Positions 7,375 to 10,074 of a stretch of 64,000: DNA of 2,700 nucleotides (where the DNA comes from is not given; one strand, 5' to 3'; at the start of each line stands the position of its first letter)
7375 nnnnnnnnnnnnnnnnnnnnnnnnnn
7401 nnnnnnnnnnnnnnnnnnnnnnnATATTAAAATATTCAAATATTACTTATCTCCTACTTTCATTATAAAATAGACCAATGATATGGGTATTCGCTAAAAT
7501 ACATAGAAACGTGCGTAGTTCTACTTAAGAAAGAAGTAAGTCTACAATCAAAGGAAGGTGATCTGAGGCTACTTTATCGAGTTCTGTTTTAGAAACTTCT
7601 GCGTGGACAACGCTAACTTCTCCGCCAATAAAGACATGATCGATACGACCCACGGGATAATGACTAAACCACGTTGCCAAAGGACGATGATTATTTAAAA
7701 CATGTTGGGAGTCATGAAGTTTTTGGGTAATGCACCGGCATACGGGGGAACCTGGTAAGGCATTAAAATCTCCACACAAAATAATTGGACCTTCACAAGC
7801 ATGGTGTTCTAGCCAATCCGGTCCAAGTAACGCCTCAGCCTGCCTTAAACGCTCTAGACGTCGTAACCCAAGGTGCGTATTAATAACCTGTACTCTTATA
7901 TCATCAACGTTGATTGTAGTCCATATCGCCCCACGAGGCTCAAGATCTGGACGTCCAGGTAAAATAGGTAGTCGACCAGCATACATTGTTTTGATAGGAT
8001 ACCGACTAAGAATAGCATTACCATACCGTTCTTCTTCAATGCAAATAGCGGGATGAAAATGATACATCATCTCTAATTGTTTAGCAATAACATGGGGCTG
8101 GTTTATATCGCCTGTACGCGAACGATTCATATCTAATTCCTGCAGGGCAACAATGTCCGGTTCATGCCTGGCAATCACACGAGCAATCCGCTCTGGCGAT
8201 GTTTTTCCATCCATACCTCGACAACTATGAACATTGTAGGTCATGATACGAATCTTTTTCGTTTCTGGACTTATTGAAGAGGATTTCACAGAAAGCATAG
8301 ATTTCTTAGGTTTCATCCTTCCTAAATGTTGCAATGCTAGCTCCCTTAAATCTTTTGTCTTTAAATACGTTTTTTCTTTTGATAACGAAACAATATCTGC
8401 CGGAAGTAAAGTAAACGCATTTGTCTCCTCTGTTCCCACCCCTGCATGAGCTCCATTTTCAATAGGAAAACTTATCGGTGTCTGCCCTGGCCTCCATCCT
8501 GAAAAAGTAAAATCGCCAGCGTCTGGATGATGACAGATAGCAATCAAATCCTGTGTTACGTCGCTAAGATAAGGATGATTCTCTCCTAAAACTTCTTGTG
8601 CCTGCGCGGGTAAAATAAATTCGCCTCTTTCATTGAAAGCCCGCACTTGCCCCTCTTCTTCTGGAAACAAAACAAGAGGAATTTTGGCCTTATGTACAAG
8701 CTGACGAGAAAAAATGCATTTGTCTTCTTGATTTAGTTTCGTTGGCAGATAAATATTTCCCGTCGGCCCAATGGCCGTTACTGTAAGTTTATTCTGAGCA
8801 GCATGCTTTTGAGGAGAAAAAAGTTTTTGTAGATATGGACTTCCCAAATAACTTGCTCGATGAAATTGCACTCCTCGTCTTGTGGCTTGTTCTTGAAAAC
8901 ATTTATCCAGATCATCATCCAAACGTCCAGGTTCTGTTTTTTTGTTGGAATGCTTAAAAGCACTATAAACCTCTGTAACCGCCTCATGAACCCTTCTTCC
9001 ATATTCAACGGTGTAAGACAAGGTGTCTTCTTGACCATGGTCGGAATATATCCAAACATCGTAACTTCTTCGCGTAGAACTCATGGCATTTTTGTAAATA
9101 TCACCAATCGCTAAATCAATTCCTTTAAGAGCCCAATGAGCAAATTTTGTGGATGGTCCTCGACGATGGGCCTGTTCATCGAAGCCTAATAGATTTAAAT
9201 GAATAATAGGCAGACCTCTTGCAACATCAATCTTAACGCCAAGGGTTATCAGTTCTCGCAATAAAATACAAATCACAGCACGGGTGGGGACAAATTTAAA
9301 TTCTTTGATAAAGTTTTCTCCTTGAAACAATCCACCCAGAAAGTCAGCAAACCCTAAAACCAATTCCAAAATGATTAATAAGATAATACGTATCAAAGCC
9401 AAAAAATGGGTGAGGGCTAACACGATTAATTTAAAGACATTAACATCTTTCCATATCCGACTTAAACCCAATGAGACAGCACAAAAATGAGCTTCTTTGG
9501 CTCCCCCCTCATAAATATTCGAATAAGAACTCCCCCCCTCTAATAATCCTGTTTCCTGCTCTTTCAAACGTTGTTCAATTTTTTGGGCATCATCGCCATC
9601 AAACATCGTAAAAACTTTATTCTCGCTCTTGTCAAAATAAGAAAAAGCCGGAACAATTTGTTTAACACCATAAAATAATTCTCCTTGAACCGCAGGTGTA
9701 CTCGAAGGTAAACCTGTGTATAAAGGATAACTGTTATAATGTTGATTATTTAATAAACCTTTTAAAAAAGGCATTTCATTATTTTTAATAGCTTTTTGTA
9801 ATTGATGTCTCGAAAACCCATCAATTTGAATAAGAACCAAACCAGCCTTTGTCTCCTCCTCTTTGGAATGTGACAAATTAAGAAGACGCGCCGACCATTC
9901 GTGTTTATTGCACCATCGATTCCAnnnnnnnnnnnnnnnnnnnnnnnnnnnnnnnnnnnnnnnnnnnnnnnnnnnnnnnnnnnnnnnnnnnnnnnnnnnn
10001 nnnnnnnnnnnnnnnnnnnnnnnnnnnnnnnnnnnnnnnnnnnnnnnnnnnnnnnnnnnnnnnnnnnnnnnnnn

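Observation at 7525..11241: Giant single-polypeptide fusion of a glycosyltransferase with two different phosphoesterase domains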

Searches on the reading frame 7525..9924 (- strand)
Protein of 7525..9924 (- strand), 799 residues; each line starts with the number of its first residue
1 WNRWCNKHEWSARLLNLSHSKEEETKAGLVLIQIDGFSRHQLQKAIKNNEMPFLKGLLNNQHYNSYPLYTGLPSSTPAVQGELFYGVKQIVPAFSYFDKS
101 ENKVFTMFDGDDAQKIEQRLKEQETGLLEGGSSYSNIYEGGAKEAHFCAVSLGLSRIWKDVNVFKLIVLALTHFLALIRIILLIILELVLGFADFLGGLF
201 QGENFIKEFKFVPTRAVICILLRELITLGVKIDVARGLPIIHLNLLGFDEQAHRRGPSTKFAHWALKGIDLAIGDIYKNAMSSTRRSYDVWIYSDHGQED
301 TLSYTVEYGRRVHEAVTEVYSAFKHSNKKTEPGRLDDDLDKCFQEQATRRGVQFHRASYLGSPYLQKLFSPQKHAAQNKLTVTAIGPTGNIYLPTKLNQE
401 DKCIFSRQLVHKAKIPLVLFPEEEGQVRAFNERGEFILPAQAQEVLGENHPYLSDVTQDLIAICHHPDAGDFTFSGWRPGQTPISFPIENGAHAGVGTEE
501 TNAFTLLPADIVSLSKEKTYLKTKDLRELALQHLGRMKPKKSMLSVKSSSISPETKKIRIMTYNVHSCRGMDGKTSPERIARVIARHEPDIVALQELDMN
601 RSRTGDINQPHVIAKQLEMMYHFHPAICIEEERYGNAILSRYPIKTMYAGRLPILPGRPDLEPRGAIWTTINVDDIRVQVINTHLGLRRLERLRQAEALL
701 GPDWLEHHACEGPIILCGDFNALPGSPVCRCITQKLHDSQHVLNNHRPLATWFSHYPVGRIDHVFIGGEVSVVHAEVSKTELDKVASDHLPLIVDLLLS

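Call 28: find_related_loci(query=A1, collection=genome_contigs, flank=10000)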
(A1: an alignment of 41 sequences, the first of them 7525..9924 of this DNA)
Query A1 (799 aa) in genome_contigs; peptide patterns used: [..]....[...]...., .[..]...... (x = any residue, [..] = any of these).
600 stretches matched a pattern (row limit reached: there are more); 207 encode a relative of the query (tblastn E <= 1e-3); the best 80 are kept; 80 distinct loci.
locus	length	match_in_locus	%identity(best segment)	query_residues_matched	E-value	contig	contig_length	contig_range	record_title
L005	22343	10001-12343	57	9-796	0e+0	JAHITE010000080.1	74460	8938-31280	MAG: Candidatus Omnitrophota bacterium isolate MM_PC_MetaG.mb.2 MM_PC_MetaG.mb.2_k141_1211684, whole genome shotgun sequ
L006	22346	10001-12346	55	9-798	0e+0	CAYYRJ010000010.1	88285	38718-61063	MAG TPA_asm: uncultured Planctomycetales bacterium isolate SRP278252_co1_150 genome assembly, contig: NODE_277_length_88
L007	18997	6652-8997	55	9-798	0e+0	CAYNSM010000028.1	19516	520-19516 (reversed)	MAG TPA_asm: uncultured Planctomycetales bacterium isolate SRP278252_co1_54 genome assembly, contig: NODE_4681_length_19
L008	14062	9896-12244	55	3-796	0e+0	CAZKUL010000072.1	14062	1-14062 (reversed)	MAG TPA_asm: uncultured Planctomycetales bacterium isolate binchicken_co241_121 genome assembly, contig: NODE_4248_lengt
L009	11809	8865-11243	54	3-796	0e+0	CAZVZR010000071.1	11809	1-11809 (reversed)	MAG TPA_asm: uncultured Planctomycetales bacterium isolate SRP193066_co2_435 genome assembly, contig: NODE_2830_length_1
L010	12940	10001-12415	54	3-796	0e+0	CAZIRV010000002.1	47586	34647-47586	MAG TPA_asm: uncultured Planctomycetales bacterium isolate SRP128015_co1_466 genome assembly, contig: NODE_637_length_47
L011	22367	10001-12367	53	6-799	0e+0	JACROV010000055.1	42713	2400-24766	MAG: Candidatus Omnitrophota bacterium isolate NC_groundwater_1970_Pr3_S-0.2um_51_5 scaffold_408169, whole genome shotgu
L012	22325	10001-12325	53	9-796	0e+0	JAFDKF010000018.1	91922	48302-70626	MAG: Deltaproteobacteria bacterium isolate Meg22_46_Bin_1 Meg22_46_Bin_1_scaffold_1919, whole genome shotgun sequence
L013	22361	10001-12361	49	2-799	0e+0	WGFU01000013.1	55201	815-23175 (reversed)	MAG: Gammaproteobacteria bacterium isolate S146_98 k151_354770, whole genome shotgun sequence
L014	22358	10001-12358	47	1-796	0e+0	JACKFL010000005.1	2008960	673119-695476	MAG: Candidatus Omnitrophota bacterium isolate HK-STAS-OMNI-4 HK-STAS-OMNI-4_5, whole genome shotgun sequence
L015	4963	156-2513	50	9-798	0e+0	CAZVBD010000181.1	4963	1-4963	MAG TPA_asm: uncultured Thiohalobacter sp. isolate SRP128015_co1_470 genome assembly, contig: NODE_30800_length_4963_cov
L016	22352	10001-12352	48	1-798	0e+0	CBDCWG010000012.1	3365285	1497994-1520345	MAG: Nitrospinales bacterium isolate a2619a5f-0194-4d6d-9150-7445cf304463 genome assembly, contig: contig_12, whole geno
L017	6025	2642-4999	48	3-799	0e+0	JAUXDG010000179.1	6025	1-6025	MAG: Gammaproteobacteria bacterium isolate CSMAG_2845 CSMAG_2845_k119_419042_length_6025_cov_8.0000, whole genome shotgu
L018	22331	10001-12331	49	9-799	0e+0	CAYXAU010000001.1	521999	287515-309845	MAG TPA_asm: uncultured Candidatus Sumerlaeota bacterium isolate binchicken_co21_271 genome assembly, contig: NODE_1_len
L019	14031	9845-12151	49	13-798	0e+0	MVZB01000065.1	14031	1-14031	MAG: candidate division BRC1 bacterium ADurb.BinA292 BWZ08_contig000065, whole genome shotgun sequence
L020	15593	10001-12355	47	2-799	0e+0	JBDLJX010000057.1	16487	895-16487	MAG: Pseudomonadota bacterium isolate MAG113 MAG113_57, whole genome shotgun sequence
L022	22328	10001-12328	47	9-798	0e+0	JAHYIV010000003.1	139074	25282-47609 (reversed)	MAG: Desulfoarculaceae bacterium isolate KA05 NODE_47_length_139074_cov_16.832289, whole genome shotgun sequence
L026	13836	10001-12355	49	2-799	0e+0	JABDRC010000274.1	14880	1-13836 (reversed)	MAG: Halobacteria archaeon isolate Site_C19 k127_1327973, whole genome shotgun sequence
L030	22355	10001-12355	48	2-799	0e+0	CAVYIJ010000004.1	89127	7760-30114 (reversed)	MAG: uncultured Halobacteria archaeon isolate MFD03551.bin.2.20 genome assembly, contig: contig_1890, whole genome shotg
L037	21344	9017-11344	48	2-796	0e+0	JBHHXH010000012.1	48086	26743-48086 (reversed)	MAG: Nitrospiria bacterium isolate D_2_bin.29 NODE_124_length_48086_cov_7.738086, whole genome shotgun sequence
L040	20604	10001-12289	47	25-799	0e+0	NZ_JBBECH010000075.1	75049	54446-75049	MAG: Saccharospirillum sp. isolate LejiaF_56_82 Lejia_F_565_length_75049_cov_49, whole genome shotgun sequence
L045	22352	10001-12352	45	3-798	0e+0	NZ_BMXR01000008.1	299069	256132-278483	Saccharospirillum salsuginis strain KCTC 22169 sequence08, whole genome shotgun sequence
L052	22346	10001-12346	47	3-799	0e+0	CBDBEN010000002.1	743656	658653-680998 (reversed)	MAG: Geminicoccaceae bacterium isolate 5de21e70-b3f7-4301-afc6-8d3973be0dda genome assembly, contig: contig_2, whole gen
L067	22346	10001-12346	45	9-798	0e+0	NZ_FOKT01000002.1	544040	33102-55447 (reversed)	Microbulbifer thermotolerans strain DSM 19189, whole genome shotgun sequence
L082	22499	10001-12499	42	1-796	0e+0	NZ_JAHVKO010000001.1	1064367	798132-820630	Microbulbifer agarilyticus strain DP4N21-6 DP4N21-6_ctg01, whole genome shotgun sequence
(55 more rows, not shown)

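Call 36: predict_structure(alignment_id=A1)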
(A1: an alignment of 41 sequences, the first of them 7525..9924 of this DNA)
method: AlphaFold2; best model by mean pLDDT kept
length: 799 residues; sequences in the alignment: 41
mean_pLDDT: 87.0   pTM: 0.89
mean pLDDT of the five models: 87.0, 85.5, 85.5, 83.0, 81.8
residues with pLDDT >= 90: 518; 70-90: 188; 50-70: 46; < 50: 47
segments of 3 or more residues with pLDDT < 50: 1-4, 153-156, 329-349, 360-362, 368-372, 543-552
pLDDT, mean of each block of 10 residues (from residue 1): 65 82 88 97 97 97 96 94 95 92 87 91 91 91 78 50 79 89 92 90 83 84 92 94 94 90 93 97 91 96 92 94 73 45 42 54 50 61 91 92 97 97 93 97 96 96 95 95 91 90 96 83 96 88 45 73 94 91 95 95 89 94 85 90 94 90 93 93 95 96 95 95 92 94 78 67 93 93 92 93
secondary structure, 60 per line:
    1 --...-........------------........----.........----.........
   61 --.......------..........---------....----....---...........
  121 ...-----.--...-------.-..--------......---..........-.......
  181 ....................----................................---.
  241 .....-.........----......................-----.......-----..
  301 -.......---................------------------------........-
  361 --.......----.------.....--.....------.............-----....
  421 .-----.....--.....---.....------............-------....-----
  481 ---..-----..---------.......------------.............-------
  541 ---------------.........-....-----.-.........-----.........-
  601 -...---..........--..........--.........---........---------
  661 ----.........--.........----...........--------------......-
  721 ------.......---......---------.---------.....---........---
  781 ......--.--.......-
elements in order (helices of 4 or more, strands of 3 or more residues): H7-14 E27-34 H39-47 H52-60 E63-69 H76-85 E95-98 E103-106 H110-123 E132-134 H154-159 H163-172 H174-200 H205-236 E240-245 H247-255 H260-281 E287-293 H304-308 H312-327 H352-359 H363-369 E381-385 E388-392 H399-411 E417-421 E427-431 E434-438 H442-446 H453-464 E472-475 E502-508 H523-533 E556-564 H577-585 E591-599 H609-617 E620-629 E632-640 E644-651 E665-673 E676-684 H689-699 E714-719 H727-733 H739-742 E762-766 E770-777 H781-786 E792-798

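Call 41: fold_search(model_id=the predicted structure, library=pdb)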
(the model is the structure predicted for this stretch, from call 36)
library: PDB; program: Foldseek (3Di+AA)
matches with E <= 10: 711; with E <= 0.001: 323
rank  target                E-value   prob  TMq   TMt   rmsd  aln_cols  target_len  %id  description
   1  4ruw                  2.7e-17  1.00  0.26  0.52   4.1       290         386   25  The crystal structure of endonuclease/exonuclease/phosphatase from Beutenbergia cavernae DSM 12333 (released 2014-12-24)
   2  5j3z_A                2.8e-15  1.00  0.25  0.71   4.1       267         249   19  Crystal structure of m2hTDP2-CAT in complex with a small molecule inhibitor (released 2016-05-04)
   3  5inm_B                3.1e-15  1.00  0.25  0.76   3.7       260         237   22  Mouse Tdp2 protein, apo state with variable DNA-binding grasp conformations (released 2016-04-27)
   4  3g6s                  4.1e-15  1.00  0.26  0.75   3.9       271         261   19  Crystal structure of the endonuclease/exonuclease/phosphatase (BVU_0621) from Bacteroides vulgatus. Northeast Structural (released 2009-02-17)
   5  4gyz_A                6.7e-15  1.00  0.25  0.73   3.8       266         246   21  Mus Musculus Tdp2 Bound to dAMP and Mg2+ (released 2012-10-31)
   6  5inn_C                1.0e-14  1.00  0.25  0.78   3.5       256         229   21  Mouse Tdp2 D358N protein, apo state with increased disorder amongst variable DNA-binding grasp conformations (released 2016-04-27)
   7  5inn_A                1.0e-14  1.00  0.25  0.75   3.8       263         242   20  Mouse Tdp2 D358N protein, apo state with increased disorder amongst variable DNA-binding grasp conformations (released 2016-04-27)
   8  5inm_C                1.1e-14  1.00  0.24  0.75   3.7       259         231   22  Mouse Tdp2 protein, apo state with variable DNA-binding grasp conformations (released 2016-04-27)
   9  5inn_B                1.2e-14  1.00  0.25  0.76   3.7       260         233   22  Mouse Tdp2 D358N protein, apo state with increased disorder amongst variable DNA-binding grasp conformations (released 2016-04-27)
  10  5ink_A                1.2e-14  1.00  0.25  0.72   3.6       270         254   21  Mouse Tdp2 reaction product (5'-phosphorylated DNA)-abasic/THF-Mg2+ complex (released 2016-04-27)
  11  4gz2_B                1.2e-14  1.00  0.25  0.73   4.0       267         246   21  Mus Musculus Tdp2 excluded ssDNA complex (released 2012-10-31)
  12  4gyz_E                1.5e-14  1.00  0.25  0.73   3.8       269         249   20  Mus Musculus Tdp2 Bound to dAMP and Mg2+ (released 2012-10-31)
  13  4gyz_D                1.6e-14  1.00  0.25  0.76   3.7       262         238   21  Mus Musculus Tdp2 Bound to dAMP and Mg2+ (released 2012-10-31)
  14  5inp_A                1.7e-14  1.00  0.25  0.71   3.7       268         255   20  Mouse Tdp2 reaction product (5'-phosphorylated DNA)-Mn2+ complex (released 2016-04-27)
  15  4gyz_F                1.7e-14  1.00  0.24  0.72   4.2       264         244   21  Mus Musculus Tdp2 Bound to dAMP and Mg2+ (released 2012-10-31)
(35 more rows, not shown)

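Call 59: find_homologous_proteins(query=L045:9962-12364:+)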
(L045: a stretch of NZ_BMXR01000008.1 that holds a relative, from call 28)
Query L045:9962-12364:+ (800 aa): 2496 proteins with E <= 0.001 among 8000 candidates; the best 120 are listed.
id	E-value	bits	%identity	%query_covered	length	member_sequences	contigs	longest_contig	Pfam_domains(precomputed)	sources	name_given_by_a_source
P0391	0.0e+0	1840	100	100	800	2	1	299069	PF03372.30,PF23226.2,PF01663.28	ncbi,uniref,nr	ncbi:endonuclease/exonuclease/phosphatase family protein [Saccharospirillum salsuginis]|uniref:Endon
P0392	0.0e+0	1592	85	100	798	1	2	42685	PF03372.30,PF23226.2,PF01663.28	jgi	-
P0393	0.0e+0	1542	85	100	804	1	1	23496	PF03372.30,PF01663.28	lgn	-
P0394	0.0e+0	1479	81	100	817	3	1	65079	PF03372.30,PF23226.2,PF01663.28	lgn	-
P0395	0.0e+0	1479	80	100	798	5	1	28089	PF03372.30,PF23226.2,PF01663.28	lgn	-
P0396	0.0e+0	1453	83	95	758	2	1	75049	PF03372.30,PF23226.2,PF01663.28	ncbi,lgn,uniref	ncbi:endonuclease/exonuclease/phosphatase family protein [Saccharospirillum sp.]|uniref:endonuclease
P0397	0.0e+0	1330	72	97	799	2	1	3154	PF03372.30,PF23226.2,PF01663.28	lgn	-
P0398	0.0e+0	1226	68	100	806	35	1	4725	PF03372.30,PF01663.28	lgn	-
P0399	0.0e+0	1225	68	100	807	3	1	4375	PF03372.30,PF23226.2,PF01663.28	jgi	jgi:endonuclease/exonuclease/phosphatase family metal-dependent hydrolase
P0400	0.0e+0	1224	68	100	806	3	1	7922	PF03372.30,PF01663.28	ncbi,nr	ncbi:MAG: endonuclease/exonuclease/phosphatase family protein [Gammaproteobacteria bacterium]|nr:end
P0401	0.0e+0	1224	67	100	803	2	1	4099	PF03372.30,PF01663.28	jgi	-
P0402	0.0e+0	1220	67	100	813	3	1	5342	PF03372.30,PF01663.28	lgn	-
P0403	0.0e+0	1219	68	100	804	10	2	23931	PF03372.30,PF23226.2,PF01663.28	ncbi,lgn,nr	ncbi:MAG: endonuclease/exonuclease/phosphatase family protein [Thiobacillus sp.]|nr:endonuclease/exo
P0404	0.0e+0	1218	67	100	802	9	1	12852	PF03372.30,PF23226.2,PF01663.28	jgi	jgi:endonuclease/exonuclease/phosphatase family metal-dependent hydrolase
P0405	0.0e+0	1216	66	100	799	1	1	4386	PF03372.30,PF23226.2,PF01663.28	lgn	-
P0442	0.0e+0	1180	65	100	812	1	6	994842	PF03372.30,PF01663.28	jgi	jgi:endonuclease/exonuclease/phosphatase family metal-dependent hydrolase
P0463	0.0e+0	1165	64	100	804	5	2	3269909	PF03372.30,PF23226.2,PF01663.28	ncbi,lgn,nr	ncbi:hypothetical protein AOP6_1493 [Desulfuromonas sp. AOP6]|nr:hypothetical protein AOP6_1493 [Des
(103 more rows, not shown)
